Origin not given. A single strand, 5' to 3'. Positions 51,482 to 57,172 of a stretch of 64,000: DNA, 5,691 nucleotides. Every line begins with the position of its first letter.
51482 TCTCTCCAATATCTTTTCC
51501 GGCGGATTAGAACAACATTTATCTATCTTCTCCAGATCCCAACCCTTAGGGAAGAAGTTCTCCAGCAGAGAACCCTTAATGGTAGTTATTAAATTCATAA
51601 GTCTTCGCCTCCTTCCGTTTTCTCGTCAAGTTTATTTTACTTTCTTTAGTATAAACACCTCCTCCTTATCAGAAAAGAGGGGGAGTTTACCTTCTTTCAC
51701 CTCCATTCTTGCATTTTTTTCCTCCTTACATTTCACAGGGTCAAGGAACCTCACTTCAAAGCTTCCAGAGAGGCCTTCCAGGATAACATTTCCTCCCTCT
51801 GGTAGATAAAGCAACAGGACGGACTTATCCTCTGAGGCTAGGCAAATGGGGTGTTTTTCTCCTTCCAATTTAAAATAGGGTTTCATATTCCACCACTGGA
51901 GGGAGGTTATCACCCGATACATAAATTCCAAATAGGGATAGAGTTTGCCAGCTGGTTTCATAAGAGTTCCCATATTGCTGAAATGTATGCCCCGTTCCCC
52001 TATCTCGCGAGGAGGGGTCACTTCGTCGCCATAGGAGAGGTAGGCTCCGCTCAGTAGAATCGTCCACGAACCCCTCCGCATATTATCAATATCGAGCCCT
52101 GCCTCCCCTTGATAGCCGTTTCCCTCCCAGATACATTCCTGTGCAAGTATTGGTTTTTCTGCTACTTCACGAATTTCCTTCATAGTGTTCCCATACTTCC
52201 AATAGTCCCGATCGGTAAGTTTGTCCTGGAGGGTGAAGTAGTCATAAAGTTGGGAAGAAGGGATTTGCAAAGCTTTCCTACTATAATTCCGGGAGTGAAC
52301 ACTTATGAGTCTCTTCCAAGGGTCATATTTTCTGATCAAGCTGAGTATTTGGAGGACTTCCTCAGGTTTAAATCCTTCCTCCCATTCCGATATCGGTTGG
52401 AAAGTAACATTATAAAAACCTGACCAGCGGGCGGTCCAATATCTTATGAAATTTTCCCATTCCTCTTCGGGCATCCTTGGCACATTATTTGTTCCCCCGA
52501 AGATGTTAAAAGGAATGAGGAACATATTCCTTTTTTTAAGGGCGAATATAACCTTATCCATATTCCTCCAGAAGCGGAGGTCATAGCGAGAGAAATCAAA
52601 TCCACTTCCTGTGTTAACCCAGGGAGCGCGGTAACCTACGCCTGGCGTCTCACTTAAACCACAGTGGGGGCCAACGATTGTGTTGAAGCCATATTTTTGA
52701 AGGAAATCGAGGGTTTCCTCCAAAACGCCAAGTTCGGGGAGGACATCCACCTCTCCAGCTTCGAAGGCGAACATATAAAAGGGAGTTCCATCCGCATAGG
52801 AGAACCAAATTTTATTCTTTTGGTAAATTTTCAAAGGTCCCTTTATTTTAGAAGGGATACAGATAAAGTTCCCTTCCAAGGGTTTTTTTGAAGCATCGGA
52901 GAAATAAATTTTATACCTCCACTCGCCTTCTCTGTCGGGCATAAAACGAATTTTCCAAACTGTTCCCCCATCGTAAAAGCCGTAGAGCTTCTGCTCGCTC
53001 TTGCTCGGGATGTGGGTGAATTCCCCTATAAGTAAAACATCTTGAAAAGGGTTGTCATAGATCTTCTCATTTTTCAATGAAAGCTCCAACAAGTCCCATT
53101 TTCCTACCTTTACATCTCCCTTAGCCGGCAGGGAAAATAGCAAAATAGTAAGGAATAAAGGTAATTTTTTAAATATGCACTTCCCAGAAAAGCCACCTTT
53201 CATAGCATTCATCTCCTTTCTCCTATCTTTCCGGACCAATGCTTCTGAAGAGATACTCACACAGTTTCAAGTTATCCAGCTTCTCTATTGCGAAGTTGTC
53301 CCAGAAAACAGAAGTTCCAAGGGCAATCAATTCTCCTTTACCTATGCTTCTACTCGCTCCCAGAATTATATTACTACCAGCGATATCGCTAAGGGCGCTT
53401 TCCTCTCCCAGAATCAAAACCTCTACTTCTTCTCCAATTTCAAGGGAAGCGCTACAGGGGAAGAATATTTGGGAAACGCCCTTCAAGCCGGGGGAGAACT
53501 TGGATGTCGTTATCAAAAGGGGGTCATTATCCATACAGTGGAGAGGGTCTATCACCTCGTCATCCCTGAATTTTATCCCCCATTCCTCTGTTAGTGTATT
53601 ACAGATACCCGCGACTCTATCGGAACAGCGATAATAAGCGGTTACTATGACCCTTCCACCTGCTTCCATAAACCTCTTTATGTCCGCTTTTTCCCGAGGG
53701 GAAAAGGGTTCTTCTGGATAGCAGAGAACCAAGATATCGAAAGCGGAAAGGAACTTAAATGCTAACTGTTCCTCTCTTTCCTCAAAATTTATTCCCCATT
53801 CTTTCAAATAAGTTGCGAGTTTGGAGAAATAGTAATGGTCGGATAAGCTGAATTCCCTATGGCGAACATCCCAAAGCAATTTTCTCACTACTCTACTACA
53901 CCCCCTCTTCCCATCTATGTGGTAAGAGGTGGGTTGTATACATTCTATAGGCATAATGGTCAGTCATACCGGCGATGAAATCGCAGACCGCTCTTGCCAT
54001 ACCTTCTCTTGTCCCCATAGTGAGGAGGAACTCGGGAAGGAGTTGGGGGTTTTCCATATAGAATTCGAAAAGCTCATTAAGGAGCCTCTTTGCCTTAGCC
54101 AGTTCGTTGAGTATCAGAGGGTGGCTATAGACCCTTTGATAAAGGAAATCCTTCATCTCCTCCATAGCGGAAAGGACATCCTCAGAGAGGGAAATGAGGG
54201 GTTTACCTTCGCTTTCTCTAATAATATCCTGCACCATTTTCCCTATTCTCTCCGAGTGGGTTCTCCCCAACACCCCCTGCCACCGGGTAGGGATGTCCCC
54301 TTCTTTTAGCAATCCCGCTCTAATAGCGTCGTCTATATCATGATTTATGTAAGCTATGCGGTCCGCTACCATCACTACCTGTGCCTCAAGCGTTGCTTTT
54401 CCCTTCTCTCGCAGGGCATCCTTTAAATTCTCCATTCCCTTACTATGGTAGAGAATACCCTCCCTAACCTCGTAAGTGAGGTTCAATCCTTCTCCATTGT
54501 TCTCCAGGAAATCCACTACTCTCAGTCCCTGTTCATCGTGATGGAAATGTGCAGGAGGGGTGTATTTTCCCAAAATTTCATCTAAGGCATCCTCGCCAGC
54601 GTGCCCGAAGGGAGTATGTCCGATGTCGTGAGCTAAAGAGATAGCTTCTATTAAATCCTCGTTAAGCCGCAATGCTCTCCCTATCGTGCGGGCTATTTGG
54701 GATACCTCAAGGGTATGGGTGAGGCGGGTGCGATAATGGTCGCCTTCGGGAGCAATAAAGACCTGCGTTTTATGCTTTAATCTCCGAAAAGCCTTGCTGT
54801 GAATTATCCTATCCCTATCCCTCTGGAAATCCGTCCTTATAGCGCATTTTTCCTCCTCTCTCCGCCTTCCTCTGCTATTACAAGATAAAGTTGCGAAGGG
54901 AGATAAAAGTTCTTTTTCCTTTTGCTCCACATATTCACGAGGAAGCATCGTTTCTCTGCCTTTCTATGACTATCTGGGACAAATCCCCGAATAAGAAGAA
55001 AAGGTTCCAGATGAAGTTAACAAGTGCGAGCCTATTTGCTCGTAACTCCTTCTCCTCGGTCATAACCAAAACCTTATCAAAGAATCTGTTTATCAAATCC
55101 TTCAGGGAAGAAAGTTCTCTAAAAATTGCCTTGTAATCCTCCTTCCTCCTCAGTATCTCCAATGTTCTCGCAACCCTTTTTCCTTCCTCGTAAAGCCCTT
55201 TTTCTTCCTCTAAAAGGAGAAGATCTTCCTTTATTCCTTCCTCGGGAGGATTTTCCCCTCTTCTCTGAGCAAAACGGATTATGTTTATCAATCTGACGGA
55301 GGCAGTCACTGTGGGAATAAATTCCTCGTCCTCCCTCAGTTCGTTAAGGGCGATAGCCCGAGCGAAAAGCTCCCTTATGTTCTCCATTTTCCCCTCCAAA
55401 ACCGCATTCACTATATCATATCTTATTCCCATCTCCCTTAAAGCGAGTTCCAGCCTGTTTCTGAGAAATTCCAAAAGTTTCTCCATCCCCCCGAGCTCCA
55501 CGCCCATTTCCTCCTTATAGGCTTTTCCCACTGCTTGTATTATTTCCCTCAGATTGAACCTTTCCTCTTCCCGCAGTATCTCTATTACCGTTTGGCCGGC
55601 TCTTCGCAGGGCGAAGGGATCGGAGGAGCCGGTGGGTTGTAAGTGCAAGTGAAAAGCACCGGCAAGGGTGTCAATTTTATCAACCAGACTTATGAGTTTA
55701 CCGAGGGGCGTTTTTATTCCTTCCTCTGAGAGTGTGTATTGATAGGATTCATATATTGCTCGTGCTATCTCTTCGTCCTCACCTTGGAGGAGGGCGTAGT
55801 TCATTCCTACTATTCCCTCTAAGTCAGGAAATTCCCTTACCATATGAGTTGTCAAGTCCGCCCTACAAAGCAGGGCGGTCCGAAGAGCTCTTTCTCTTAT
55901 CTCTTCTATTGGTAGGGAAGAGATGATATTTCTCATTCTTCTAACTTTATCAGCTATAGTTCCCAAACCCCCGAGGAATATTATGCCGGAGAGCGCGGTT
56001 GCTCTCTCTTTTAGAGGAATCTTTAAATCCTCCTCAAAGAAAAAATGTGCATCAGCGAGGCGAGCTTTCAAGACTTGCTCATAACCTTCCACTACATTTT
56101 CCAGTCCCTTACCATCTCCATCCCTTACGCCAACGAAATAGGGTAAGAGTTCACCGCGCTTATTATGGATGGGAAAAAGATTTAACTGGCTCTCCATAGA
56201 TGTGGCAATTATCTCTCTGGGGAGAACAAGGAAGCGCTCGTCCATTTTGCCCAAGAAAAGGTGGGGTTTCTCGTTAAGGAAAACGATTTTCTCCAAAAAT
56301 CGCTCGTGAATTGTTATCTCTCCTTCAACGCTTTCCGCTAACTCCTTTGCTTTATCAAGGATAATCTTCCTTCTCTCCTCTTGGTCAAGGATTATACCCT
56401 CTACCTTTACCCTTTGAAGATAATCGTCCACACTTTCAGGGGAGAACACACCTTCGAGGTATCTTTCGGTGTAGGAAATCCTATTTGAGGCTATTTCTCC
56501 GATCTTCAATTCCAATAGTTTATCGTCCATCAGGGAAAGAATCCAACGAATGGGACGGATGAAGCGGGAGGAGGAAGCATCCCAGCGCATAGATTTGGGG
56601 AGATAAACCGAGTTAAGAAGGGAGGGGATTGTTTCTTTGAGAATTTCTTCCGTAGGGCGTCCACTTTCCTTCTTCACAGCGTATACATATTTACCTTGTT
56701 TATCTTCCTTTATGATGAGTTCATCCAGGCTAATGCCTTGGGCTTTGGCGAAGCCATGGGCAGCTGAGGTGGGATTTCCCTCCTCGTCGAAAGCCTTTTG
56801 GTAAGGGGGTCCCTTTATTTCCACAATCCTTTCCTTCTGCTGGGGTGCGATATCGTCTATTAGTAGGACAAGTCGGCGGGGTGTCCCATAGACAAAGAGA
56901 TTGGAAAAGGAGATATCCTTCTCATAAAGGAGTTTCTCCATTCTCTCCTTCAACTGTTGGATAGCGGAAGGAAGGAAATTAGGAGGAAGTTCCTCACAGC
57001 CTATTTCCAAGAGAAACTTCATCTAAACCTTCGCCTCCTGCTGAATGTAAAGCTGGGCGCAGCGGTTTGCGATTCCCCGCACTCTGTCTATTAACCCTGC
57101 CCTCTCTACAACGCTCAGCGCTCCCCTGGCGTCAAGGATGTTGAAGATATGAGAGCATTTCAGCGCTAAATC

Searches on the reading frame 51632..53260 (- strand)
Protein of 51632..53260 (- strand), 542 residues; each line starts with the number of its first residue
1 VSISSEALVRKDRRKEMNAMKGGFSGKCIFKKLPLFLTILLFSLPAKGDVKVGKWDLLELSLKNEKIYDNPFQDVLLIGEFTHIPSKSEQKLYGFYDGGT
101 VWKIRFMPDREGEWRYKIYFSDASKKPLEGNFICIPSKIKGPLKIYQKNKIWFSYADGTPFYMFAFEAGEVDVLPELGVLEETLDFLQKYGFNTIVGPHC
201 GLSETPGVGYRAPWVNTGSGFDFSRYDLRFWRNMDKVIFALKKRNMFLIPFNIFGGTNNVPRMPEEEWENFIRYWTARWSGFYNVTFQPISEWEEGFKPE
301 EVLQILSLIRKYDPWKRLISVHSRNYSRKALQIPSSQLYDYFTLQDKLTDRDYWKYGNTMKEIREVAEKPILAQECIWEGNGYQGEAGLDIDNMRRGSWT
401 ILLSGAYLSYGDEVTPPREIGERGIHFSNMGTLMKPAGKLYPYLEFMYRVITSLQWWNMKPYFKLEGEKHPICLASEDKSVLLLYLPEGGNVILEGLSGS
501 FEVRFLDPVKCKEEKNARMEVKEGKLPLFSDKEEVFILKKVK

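Call 19: search_protein_families(library=ncbifam, proteins=[window:51632-53260:-], max_evalue=1e-10)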
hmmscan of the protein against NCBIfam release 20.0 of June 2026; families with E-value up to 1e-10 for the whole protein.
window:51632-53260:- (542 aa): 0 families

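Call 50: search_protein_families(library=pfam, proteins=[window:51632-53260:-], max_evalue=0.00001)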
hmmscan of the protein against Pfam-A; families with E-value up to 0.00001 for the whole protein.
window:51632-53260:- (542 aa): 2 families
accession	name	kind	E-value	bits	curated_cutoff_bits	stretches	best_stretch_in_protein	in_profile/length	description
PF16586.11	DUF5060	-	1.2e-22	80.4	27.2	1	51-120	1-69/70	Domain of unknown function (DUF5060)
PF13204.13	Apiosidase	-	4.8e-12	46.6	26.5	1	149-407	3-272/320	Apiosidase-like, catalytic domain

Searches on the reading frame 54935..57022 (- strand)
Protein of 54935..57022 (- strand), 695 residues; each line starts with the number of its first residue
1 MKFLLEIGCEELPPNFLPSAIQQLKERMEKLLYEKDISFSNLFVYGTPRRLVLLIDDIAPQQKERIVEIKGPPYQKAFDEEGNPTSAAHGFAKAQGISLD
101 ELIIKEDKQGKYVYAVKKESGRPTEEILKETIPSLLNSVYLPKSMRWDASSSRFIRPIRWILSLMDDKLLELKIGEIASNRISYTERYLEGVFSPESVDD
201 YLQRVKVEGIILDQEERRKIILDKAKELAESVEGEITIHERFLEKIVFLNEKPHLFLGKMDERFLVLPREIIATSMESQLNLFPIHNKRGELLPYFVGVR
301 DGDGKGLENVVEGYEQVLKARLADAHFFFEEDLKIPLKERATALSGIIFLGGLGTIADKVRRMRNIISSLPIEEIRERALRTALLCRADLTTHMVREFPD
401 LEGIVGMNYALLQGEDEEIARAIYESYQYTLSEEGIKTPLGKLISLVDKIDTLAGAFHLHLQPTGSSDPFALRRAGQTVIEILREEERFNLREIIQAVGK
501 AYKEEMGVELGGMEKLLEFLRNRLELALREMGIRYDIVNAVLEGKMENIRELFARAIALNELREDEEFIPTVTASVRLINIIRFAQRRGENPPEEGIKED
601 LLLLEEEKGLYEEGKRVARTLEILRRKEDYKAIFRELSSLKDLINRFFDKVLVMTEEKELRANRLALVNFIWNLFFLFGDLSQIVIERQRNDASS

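Call 19: search_protein_families(library=ncbifam, proteins=[window:54935-57022:-], max_evalue=1e-10)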
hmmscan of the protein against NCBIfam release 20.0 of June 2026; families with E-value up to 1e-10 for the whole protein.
window:54935-57022:- (695 aa): 2 families
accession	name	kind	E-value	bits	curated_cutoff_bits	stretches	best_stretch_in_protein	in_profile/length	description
TIGR00211.2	glyS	equivalog_domain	4.6e-207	689.7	300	1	2-684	1-684/684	glycine--tRNA ligase subunit beta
NF011499.0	PRK14908.1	equivalog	5e-152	508.5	1244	1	2-683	313-995/998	glycine--tRNA ligase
